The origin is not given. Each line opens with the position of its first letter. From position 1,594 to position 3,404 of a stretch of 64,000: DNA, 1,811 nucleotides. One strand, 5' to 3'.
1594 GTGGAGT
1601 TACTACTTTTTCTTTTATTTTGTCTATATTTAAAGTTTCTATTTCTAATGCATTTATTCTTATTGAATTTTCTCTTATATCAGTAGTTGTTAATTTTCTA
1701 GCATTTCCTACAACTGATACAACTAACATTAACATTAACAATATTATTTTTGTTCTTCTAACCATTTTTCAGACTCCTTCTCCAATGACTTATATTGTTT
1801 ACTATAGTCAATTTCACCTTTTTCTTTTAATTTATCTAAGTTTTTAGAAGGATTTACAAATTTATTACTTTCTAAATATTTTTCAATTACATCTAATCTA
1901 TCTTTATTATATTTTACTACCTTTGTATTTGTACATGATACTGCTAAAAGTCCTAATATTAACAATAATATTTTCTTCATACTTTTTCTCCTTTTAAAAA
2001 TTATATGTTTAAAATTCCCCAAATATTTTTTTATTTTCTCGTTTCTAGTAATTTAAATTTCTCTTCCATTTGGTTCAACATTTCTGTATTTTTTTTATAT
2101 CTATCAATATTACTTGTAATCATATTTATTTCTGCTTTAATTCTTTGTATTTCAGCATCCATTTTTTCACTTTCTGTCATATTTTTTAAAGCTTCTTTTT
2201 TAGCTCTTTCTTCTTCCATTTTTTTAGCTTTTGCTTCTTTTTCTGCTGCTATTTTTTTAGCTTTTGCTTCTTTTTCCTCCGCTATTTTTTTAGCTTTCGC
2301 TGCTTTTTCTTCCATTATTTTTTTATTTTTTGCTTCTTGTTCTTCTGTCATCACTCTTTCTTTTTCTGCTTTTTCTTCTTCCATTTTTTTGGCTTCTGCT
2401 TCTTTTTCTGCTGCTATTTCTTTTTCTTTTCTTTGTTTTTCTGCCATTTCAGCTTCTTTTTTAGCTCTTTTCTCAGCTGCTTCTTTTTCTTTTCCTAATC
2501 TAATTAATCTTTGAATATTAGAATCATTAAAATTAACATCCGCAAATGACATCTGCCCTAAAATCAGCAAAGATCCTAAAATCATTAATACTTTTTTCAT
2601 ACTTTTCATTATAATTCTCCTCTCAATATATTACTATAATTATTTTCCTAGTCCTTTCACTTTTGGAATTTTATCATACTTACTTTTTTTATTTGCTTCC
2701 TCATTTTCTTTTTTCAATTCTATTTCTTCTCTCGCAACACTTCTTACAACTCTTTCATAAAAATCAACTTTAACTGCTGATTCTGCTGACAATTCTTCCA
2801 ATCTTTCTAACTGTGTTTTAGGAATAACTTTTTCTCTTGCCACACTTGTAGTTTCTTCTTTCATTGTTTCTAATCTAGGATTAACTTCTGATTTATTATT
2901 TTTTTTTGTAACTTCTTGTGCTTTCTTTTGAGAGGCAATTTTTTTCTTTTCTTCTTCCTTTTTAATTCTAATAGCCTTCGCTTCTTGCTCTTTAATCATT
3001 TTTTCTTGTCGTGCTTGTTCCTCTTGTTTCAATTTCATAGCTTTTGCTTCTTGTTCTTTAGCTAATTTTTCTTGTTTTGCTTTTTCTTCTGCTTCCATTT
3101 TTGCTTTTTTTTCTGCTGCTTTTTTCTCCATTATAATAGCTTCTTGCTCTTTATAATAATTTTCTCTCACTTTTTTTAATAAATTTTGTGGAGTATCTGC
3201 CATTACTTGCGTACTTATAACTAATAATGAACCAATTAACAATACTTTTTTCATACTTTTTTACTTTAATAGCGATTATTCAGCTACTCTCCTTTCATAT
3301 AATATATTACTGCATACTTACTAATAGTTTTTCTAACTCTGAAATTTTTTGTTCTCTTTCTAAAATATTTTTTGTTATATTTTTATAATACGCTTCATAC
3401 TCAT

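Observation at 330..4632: Array of eight small secreted proteins: FadA-like coiled-coil adhesin candidates interleaved with OmpA/Pal-like peptidoglycan-binding proteins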

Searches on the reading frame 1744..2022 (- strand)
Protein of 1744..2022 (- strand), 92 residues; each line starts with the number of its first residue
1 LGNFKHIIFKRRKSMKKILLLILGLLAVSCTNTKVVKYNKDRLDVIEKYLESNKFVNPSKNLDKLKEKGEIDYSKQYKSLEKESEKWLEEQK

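Call 3: search_protein_families(library=pfam, proteins=[window:1744-2022:-], max_evalue=1)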
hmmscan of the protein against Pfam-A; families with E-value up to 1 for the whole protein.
window:1744-2022:- (92 aa): 2 families
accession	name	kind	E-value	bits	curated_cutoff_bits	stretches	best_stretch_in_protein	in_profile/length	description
PF18662.7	HTH_56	-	0.042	14.3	26.2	1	22-79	34-87/111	Cch helix turn helix domain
PF19762.4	DUF6249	-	0.076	13.4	33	1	23-64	10-51/104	Domain of unknown function (DUF6249)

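Call 4: search_protein_families(library=ncbifam, proteins=[window:1744-2022:-], max_evalue=1)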
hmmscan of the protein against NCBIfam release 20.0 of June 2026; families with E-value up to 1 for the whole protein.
window:1744-2022:- (92 aa): 2 families
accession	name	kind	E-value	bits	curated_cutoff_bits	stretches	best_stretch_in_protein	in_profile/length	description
NF047773.1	phas_rel_Lepto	domain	0.0074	16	35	1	13-91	2-62/68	phasin-related domain-containing protein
NF009037.0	PRK12370.1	equivalog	0.055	11.9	589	1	22-90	472-542/553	HilA/EilA family virulence transcriptional regulator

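Call 54: find_related_loci(query=A6, collection=metagenome_contigs, flank=10000)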
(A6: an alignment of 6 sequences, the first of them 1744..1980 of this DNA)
Query A6 (78 aa) in metagenome_contigs; peptide patterns used: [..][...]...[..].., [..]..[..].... (x = any residue, [..] = any of these).
600 stretches matched a pattern (row limit reached: there are more); 228 encode a relative of the query (tblastn E <= 1e-3); the best 80 are kept; 80 distinct loci.
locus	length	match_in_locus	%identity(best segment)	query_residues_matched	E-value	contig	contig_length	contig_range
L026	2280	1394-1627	56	1-77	1e-24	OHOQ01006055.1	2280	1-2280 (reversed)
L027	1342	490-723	58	1-77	8e-25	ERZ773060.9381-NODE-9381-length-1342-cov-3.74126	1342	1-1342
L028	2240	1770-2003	56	1-77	2e-24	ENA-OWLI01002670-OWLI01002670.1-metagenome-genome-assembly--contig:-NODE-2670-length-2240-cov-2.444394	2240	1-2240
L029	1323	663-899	56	1-78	1e-24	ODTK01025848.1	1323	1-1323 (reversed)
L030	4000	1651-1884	56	1-77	3e-24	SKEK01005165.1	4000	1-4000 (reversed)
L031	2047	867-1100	56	1-77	2e-24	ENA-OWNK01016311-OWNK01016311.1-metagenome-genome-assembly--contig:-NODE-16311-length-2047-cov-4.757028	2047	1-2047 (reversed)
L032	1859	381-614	56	1-77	2e-24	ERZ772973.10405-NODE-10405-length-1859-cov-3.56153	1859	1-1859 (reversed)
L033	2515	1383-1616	56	1-77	2e-24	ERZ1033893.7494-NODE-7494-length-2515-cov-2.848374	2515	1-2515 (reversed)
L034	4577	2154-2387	56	1-77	3e-24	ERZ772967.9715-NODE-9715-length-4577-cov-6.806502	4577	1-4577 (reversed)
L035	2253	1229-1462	56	1-77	2e-24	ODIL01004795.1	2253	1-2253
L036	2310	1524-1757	56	1-77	2e-24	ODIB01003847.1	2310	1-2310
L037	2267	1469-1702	56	1-77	2e-24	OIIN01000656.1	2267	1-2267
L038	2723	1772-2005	56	1-77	2e-24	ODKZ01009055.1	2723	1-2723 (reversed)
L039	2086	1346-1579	56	1-77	2e-24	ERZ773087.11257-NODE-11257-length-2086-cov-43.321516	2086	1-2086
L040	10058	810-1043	56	1-77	3e-24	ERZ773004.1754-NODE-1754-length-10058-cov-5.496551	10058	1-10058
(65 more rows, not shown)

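Call 71: search_protein_representatives(protein=window:1744-1980:-)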
Query: 78 residues. Proteins with E-value up to 0.001 (for the whole library): 36; up to 1e-10: 15; up to 1e-30: 0. The best 36 are listed.
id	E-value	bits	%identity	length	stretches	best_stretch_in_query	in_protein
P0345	7.2e-22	92.6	62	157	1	1-77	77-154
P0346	1.7e-21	91.4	59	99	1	2-77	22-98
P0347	6.3e-20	86.5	55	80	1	2-77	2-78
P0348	5.6e-19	83.5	57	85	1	1-77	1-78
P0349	6.6e-19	83.2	59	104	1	1-76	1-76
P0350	7.4e-19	83.1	54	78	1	2-77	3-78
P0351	2.6e-18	81.4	57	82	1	1-76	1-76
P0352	2.0e-17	78.6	59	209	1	1-77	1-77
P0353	1.0e-15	73.1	57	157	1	12-76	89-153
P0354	1.0e-14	70.0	51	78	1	1-77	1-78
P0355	1.2e-14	69.7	63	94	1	1-62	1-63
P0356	1.5e-14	69.4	51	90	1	2-74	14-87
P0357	3.5e-14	68.3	57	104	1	5-69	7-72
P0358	5.0e-11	58.3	59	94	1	1-59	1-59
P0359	6.1e-11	58.0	41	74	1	1-70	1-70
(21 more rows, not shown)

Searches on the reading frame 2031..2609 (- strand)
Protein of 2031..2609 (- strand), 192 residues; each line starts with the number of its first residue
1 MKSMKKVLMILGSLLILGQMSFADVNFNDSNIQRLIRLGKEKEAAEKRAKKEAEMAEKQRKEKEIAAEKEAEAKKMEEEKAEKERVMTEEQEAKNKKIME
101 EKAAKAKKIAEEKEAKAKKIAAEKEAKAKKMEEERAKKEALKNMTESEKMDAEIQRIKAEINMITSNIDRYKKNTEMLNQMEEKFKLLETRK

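Call 3: search_protein_families(library=pfam, proteins=[window:2031-2609:-], max_evalue=1)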
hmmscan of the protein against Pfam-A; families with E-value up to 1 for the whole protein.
window:2031-2609:- (192 aa): 1 family
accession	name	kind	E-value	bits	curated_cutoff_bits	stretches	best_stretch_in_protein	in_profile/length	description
PF16008.10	DUF4778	-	0.38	11.1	27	1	2-186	85-239/284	Domain of unknown function (DUF4778)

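Call 4: search_protein_families(library=ncbifam, proteins=[window:2031-2609:-], max_evalue=1)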
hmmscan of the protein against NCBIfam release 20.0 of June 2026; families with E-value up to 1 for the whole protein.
window:2031-2609:- (192 aa): 15 families
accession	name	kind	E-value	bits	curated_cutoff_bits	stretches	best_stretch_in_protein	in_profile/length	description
NF041845.1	lipo_FAD_I_fam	domain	6.1e-08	33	35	1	99-189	13-108/111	FAD-I family protein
NF033930.1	pneumo_PspA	exception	0.037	12.7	850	1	40-182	94-236/659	pneumococcal surface protein A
TIGR02794.1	tolA_full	equivalog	0.04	13.2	59.45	1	40-173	132-282/362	cell envelope integrity protein TolA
NF005844.0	PRK07764.1-3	equivalog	0.048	12.4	964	1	42-164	414-546/841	DNA polymerase III subunit gamma and tau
NF005846.3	PRK07764.1-6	equivalog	0.1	11.6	625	1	41-173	381-566/628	DNA polymerase III subunit gamma and tau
NF010381.0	PRK13808.1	equivalog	0.11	11.9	426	1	18-157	176-318/335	adenylate kinase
NF009344.0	PRK12705.1-1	equivalog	0.11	11.1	831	1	42-187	48-166/572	hypothetical protein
NF041751.2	sbcc_Staph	equivalog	0.26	9.2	920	1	32-185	313-464/1007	exonuclease subunit SbcC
NF038053.1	hist_H1_lk_Burk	equivalog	0.27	11.5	80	1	42-142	12-117/195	histone H1-like DNA-binding protein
NF041422.1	VirB10_subf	subfamily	0.4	10.2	400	1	15-157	57-201/404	VirB10/TraB/TrbI family type IV secretion system protein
NF005198.1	PRK06669.1-3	equivalog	0.43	9.7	200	1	42-184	24-164/299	flagellar assembly protein FliH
TIGR04526.1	predic_Ig_block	subfamily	0.45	9.3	150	1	28-185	30-224/693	putative immunoglobulin-blocking virulence protein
NF004561.0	PRK05901.1-3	equivalog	0.6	9.1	582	1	43-165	53-172/537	RNA polymerase sigma factor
NF005736.0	PRK07562.1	equivalog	0.76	7.2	1737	1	18-138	1081-1184/1222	vitamin B12-dependent ribonucleotide reductase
NF046048.1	NlpC_P60_DIP1281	equivalog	0.82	8.4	517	1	42-170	188-370/587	DIP1281 family NlpC/P60 protein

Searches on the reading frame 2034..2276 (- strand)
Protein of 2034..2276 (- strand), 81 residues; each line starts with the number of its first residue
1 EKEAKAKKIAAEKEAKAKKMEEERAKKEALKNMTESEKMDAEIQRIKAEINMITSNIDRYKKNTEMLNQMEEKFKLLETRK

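Call 35: find_homologous_proteins(query=A4, max_evalue=0.01)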
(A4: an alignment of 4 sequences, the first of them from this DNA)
Query A4 (4 sequences) (81 aa, profile of the alignment): 39 proteins with E <= 0.01 among 8000 candidates.
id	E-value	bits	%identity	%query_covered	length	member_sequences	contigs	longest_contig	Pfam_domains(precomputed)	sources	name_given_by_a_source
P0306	1.1e-42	162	74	62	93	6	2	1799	-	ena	-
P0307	8.4e-13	66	59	54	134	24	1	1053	-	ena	-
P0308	7.6e-12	63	55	65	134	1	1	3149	-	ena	-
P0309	2.1e-9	55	52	59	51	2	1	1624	-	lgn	-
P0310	1.5e-8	53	51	56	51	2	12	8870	-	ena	-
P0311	6.1e-8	51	49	68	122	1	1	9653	-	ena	-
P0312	8.0e-8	50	49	68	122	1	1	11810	-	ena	-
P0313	8.0e-8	50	49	68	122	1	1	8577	-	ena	-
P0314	8.3e-8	50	49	68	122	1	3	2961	-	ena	-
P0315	8.7e-8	50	49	68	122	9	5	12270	-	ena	-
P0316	1.1e-7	50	48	67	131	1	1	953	-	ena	-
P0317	1.6e-7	49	49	68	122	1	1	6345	-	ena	-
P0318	1.6e-7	49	49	68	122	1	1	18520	-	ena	-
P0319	1.6e-7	49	49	68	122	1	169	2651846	-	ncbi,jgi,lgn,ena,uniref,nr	ncbi:FAD-I family protein [Fusobacterium polymorphum]|uniref:FAD-I family protein n=1 Tax=Fusobacter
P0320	1.6e-7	49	49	68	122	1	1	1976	-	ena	-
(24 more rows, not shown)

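Call 36: find_encoding_contigs(protein=P0319, flank=10000, max_places=3)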
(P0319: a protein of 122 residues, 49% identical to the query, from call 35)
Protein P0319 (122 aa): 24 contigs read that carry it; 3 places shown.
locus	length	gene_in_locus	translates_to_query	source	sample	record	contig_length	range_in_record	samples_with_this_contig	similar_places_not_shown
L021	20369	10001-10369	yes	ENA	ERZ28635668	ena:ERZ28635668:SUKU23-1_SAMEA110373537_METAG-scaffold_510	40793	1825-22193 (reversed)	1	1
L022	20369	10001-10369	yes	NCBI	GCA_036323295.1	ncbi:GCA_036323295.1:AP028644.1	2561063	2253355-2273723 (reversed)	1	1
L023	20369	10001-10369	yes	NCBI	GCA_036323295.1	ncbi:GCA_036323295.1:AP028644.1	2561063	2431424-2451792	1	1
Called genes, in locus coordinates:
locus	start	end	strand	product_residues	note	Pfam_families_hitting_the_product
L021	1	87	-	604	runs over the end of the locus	PF18427:DDR_swiveling, PF08841:DDR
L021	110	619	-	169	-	PF02287:Dehydratase_SU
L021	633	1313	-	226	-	PF02288:Dehydratase_MU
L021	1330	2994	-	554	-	PF02286:Dehydratase_LU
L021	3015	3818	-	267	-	PF00936:BMC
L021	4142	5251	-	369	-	PF00465:Fe-ADH, PF13685:Fe-ADH_2, PF25137:ADH_Fe_C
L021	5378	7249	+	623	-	PF00512:HisKA, PF02518:HATPase_c, PF00072:Response_reg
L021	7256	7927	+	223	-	PF00072:Response_reg, PF00486:Trans_reg_C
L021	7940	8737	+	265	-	PF10114:PocR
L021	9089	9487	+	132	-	PF09403:FadA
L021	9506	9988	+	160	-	-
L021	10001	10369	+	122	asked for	-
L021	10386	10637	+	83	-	-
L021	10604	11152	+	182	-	PF00691:OmpA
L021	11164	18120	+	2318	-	PF27417:BigA_3rd, PF03797:Autotransporter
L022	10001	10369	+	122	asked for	-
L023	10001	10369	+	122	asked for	-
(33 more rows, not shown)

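Call 78: find_encoding_contigs(protein=P0308, flank=5000, max_places=2)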
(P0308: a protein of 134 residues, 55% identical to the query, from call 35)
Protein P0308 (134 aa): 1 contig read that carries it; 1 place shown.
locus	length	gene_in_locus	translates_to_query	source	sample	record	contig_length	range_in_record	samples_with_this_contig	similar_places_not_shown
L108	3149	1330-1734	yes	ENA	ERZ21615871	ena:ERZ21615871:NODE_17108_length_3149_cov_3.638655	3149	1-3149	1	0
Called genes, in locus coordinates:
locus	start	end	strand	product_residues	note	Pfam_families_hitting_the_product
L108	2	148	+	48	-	?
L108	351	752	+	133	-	PF09403:FadA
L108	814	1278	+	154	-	-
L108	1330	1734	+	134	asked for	-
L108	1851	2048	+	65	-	-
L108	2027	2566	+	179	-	PF00691:OmpA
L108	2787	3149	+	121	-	?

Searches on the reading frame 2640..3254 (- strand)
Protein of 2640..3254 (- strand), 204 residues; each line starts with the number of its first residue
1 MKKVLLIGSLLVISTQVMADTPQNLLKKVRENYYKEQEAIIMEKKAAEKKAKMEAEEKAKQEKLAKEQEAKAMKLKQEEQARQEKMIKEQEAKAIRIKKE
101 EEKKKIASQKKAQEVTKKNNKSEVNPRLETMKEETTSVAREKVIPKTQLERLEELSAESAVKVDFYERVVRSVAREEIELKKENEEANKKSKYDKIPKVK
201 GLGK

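Call 3: search_protein_families(library=pfam, proteins=[window:2640-3254:-], max_evalue=1)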
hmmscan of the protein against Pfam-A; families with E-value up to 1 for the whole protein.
window:2640-3254:- (204 aa): 0 families

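Call 4: search_protein_families(library=ncbifam, proteins=[window:2640-3254:-], max_evalue=1)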
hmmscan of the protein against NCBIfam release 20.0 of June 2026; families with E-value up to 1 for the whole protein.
window:2640-3254:- (204 aa): 4 families
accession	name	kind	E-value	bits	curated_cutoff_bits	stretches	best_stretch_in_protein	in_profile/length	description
NF009344.0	PRK12705.1-1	equivalog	0.094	11.3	831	1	6-192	14-190/572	hypothetical protein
NF047351.1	lipase_YSIRK_Sa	exception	0.17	10.1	650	1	26-189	38-202/704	YSIRK-targeted triacylglycerol lipase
NF047584.1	LIC11612_FN_binding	equivalog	0.4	10.3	260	1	10-188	51-214/323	LIC11612 family fibronectin-binding protein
NF006763.1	PRK09284.1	equivalog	0.71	8.3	650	1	23-134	61-172/564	phosphomethylpyrimidine synthase ThiC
